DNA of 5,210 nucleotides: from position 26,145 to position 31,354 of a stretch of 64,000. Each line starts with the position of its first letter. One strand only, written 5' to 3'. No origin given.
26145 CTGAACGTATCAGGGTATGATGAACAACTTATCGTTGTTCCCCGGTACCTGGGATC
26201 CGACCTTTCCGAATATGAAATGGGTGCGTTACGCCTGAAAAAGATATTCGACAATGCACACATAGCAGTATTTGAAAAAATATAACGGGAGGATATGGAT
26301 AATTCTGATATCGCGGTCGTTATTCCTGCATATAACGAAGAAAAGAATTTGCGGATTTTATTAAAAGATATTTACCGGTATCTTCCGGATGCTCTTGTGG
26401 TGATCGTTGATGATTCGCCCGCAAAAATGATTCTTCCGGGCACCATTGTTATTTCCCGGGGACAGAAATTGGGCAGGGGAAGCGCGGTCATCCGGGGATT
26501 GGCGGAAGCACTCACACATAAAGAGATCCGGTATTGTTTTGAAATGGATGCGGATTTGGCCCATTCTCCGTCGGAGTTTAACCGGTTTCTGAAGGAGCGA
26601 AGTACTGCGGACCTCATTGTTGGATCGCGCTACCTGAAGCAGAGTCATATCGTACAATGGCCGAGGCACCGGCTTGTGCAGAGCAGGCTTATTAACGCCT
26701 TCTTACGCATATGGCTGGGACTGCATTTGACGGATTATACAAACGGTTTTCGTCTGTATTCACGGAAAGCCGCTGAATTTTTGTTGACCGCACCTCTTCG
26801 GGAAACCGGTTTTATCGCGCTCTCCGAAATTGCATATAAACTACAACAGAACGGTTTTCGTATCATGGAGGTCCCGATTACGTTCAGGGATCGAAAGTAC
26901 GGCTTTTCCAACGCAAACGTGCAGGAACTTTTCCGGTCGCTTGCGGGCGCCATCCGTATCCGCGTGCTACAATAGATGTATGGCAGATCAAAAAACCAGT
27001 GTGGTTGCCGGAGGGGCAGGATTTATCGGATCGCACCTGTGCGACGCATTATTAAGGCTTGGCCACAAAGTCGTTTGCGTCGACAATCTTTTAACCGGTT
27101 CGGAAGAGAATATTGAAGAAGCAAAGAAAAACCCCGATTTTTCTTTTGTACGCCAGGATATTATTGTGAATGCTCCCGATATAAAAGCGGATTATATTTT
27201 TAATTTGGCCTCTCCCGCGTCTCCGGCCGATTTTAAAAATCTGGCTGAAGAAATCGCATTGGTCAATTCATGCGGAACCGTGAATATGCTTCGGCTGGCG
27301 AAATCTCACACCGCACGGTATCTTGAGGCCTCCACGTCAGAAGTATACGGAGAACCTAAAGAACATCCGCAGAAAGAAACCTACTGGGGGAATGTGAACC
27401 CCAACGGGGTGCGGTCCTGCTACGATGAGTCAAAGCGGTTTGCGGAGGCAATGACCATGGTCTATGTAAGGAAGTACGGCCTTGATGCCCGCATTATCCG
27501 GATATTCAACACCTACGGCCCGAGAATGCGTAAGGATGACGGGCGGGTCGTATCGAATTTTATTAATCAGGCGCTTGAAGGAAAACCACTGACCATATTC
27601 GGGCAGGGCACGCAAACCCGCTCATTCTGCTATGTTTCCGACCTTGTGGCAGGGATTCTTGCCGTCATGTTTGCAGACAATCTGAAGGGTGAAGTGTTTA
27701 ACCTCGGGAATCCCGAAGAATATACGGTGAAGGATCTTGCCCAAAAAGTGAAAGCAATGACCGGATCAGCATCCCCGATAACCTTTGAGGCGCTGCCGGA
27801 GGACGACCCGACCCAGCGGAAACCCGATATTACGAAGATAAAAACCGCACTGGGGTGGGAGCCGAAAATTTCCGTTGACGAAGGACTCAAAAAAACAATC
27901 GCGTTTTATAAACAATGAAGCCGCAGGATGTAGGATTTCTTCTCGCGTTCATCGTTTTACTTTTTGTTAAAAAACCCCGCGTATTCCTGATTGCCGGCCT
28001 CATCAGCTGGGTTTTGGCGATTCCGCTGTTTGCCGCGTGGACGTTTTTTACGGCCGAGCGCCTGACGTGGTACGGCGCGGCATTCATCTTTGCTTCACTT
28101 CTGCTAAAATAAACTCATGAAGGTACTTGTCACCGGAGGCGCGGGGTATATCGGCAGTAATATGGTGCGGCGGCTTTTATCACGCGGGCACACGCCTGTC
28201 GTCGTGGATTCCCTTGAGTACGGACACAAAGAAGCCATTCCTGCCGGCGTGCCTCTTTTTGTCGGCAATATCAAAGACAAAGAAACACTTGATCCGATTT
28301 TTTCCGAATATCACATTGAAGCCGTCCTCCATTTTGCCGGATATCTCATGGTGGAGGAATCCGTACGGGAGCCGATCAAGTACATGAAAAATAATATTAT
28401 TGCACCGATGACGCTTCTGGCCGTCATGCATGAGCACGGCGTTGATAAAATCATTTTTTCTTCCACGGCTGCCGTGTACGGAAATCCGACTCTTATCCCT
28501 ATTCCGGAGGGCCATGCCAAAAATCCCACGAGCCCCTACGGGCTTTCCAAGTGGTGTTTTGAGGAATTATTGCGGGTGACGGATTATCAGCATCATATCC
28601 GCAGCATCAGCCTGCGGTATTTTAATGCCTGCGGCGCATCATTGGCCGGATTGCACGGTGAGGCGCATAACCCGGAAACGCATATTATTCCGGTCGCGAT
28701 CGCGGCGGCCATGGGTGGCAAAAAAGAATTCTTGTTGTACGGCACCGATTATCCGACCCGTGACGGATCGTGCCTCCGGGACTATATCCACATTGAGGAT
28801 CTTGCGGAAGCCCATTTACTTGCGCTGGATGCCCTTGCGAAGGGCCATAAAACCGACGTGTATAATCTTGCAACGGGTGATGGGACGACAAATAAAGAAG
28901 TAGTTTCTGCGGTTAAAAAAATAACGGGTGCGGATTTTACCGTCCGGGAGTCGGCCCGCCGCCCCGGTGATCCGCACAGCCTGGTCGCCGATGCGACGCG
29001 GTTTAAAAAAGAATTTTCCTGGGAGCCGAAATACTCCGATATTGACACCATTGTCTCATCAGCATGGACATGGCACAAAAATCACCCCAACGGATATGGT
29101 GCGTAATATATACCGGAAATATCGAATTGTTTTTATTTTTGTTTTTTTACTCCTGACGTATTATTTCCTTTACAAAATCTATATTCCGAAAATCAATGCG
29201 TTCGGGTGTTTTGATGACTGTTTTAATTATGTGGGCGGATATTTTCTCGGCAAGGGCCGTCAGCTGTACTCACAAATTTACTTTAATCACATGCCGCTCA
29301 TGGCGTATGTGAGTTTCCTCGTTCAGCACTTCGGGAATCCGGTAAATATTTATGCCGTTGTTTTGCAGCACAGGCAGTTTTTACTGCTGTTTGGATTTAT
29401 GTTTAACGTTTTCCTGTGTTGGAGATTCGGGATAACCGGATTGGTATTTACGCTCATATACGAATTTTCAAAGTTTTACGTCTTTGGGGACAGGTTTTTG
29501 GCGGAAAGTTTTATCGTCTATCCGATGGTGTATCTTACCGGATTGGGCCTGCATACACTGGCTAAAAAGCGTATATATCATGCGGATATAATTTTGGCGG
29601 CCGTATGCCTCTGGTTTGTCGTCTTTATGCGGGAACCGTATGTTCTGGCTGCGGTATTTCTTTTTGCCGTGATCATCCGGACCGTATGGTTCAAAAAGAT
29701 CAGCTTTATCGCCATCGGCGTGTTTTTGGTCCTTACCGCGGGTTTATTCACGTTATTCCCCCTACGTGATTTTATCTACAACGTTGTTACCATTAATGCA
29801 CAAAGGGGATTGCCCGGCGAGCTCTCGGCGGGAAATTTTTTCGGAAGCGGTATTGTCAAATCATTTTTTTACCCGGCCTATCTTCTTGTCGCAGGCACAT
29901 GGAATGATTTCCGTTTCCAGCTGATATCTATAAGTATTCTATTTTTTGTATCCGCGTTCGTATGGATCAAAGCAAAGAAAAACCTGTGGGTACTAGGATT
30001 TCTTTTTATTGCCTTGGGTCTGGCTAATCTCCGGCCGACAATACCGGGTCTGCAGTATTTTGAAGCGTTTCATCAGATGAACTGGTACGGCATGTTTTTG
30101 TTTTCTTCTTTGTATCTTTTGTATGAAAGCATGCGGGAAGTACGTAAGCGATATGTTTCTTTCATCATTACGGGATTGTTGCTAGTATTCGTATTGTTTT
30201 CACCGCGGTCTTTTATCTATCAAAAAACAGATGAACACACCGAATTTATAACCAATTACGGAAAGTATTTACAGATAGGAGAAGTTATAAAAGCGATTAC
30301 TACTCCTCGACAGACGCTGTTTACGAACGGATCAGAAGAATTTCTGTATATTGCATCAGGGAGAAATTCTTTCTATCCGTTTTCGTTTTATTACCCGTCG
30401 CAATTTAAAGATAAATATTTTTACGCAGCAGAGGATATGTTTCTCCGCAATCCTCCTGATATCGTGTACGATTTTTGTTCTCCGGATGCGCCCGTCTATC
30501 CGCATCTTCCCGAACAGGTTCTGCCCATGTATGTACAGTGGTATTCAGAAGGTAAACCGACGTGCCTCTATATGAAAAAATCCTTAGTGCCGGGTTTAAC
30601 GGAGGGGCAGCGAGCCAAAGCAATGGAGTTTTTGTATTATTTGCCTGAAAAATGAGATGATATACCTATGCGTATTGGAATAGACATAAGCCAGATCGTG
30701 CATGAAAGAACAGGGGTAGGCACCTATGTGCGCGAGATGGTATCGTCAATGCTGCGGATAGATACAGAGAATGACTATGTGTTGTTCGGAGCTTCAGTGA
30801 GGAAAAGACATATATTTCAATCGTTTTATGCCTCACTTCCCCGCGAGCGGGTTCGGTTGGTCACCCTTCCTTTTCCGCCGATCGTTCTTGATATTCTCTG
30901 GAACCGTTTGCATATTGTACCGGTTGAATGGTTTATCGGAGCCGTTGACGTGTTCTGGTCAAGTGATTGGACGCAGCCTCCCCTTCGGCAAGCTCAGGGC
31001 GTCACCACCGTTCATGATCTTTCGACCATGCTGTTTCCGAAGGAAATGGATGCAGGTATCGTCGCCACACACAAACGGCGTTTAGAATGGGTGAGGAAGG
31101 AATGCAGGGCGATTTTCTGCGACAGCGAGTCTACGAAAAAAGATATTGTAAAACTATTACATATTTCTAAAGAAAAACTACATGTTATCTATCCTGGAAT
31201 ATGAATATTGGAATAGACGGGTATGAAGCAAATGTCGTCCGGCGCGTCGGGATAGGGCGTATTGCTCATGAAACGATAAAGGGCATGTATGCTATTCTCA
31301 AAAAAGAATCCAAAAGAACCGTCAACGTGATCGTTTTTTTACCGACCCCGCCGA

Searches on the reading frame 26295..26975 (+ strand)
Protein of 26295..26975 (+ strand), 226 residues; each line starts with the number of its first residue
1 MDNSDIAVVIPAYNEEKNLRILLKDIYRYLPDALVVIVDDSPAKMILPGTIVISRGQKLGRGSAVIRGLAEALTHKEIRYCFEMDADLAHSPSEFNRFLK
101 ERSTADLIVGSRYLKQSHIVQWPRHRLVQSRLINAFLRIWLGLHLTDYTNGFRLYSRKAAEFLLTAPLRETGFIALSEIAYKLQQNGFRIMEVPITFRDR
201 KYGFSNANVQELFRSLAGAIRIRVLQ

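Call 36: search_protein_families(library=pfam, proteins=[window:26295-26975:+], max_evalue=0.0001)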
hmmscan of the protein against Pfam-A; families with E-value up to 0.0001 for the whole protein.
window:26295-26975:+ (226 aa): 1 family
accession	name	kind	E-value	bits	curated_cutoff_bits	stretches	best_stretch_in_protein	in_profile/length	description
PF00535.33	Glycos_transf_2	-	5.1e-19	69.3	23.3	1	8-161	2-165/168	Glycosyl transferase family 2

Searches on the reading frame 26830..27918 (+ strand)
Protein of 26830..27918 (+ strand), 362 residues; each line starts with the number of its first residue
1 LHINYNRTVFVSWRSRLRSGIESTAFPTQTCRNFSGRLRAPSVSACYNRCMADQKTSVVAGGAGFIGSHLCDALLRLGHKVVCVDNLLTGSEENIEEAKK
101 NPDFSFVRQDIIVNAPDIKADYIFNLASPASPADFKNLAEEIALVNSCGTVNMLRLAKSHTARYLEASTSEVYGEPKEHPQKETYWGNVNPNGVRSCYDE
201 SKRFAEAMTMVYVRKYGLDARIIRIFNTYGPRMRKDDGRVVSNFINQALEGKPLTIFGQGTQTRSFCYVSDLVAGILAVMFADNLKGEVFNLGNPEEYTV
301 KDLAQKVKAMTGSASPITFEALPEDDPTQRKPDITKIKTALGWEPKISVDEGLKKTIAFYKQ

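Call 36: search_protein_families(library=pfam, proteins=[window:26830-27918:+], max_evalue=0.0001)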
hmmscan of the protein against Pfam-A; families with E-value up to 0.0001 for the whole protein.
window:26830-27918:+ (362 aa): 6 families
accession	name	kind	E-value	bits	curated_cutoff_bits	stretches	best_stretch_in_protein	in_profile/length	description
PF01370.27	Epimerase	-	8.7e-52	176.4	20.9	1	58-293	2-240/240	NAD dependent epimerase/dehydratase family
PF16363.11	GDP_Man_Dehyd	-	6.9e-51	174.1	27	1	59-356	2-332/332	GDP-mannose 4,6 dehydratase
PF01073.25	3Beta_HSD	-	2e-10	40.6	22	1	58-280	1-230/280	3-beta hydroxysteroid dehydrogenase/isomerase family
PF07993.18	NAD_binding_4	-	9.4e-09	35.2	20.1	1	121-226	90-205/258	Male sterility protein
PF04321.23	RmlD_sub_bind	-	4.5e-08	32.9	27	1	58-325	4-249/287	RmlD substrate binding domain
PF02719.21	Polysacc_synt_2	-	1.6e-06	28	20.2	0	197-313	137-249/293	Polysaccharide biosynthesis protein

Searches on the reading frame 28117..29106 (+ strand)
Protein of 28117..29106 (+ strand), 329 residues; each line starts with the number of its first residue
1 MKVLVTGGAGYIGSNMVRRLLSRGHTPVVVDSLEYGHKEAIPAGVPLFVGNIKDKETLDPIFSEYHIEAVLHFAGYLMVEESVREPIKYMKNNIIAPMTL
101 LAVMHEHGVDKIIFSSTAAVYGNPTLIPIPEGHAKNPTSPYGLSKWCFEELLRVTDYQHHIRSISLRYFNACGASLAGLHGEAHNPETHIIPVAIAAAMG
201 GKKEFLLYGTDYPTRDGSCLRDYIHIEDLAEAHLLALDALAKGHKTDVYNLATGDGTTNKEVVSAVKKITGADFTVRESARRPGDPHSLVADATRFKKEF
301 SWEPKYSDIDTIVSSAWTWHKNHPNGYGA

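Call 36: search_protein_families(library=pfam, proteins=[window:28117-29106:+], max_evalue=0.0001)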
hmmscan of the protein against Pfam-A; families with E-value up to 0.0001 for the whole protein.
window:28117-29106:+ (329 aa): 7 families
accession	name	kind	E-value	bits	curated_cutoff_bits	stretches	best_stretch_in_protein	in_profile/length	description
PF01370.27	Epimerase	-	9e-56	189.4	20.9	1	3-252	1-240/240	NAD dependent epimerase/dehydratase family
PF16363.11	GDP_Man_Dehyd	-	5.8e-49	167.8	27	1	4-307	1-324/332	GDP-mannose 4,6 dehydratase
PF02719.21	Polysacc_synt_2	-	1.7e-15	57.4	20.2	1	3-173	1-173/293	Polysaccharide biosynthesis protein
PF04321.23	RmlD_sub_bind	-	5.5e-14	52.3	27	1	1-162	1-146/287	RmlD substrate binding domain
PF01073.25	3Beta_HSD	-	3e-13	49.9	22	1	4-245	1-237/280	3-beta hydroxysteroid dehydrogenase/isomerase family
PF05368.20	NmrA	-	9.9e-07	29.1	27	1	2-117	4-107/298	NmrA-like family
PF13460.12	NAD_binding_10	-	1e-05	25.9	27.2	1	7-122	1-103/184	NAD(P)H-binding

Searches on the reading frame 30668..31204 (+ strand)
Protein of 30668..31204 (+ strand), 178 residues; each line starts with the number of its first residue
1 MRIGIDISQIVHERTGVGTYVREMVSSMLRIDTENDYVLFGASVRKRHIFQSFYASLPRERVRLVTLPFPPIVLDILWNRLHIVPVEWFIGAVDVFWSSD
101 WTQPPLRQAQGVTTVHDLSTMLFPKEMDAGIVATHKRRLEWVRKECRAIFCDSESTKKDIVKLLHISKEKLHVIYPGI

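Call 36: search_protein_families(library=pfam, proteins=[window:30668-31204:+], max_evalue=0.0001)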
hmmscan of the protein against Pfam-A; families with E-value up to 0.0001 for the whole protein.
window:30668-31204:+ (178 aa): 1 family
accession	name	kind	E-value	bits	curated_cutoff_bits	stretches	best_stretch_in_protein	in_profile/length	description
PF13439.12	Glyco_transf_4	-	4.1e-09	37.1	28.5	1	16-178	3-166/170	Glycosyltransferase Family 4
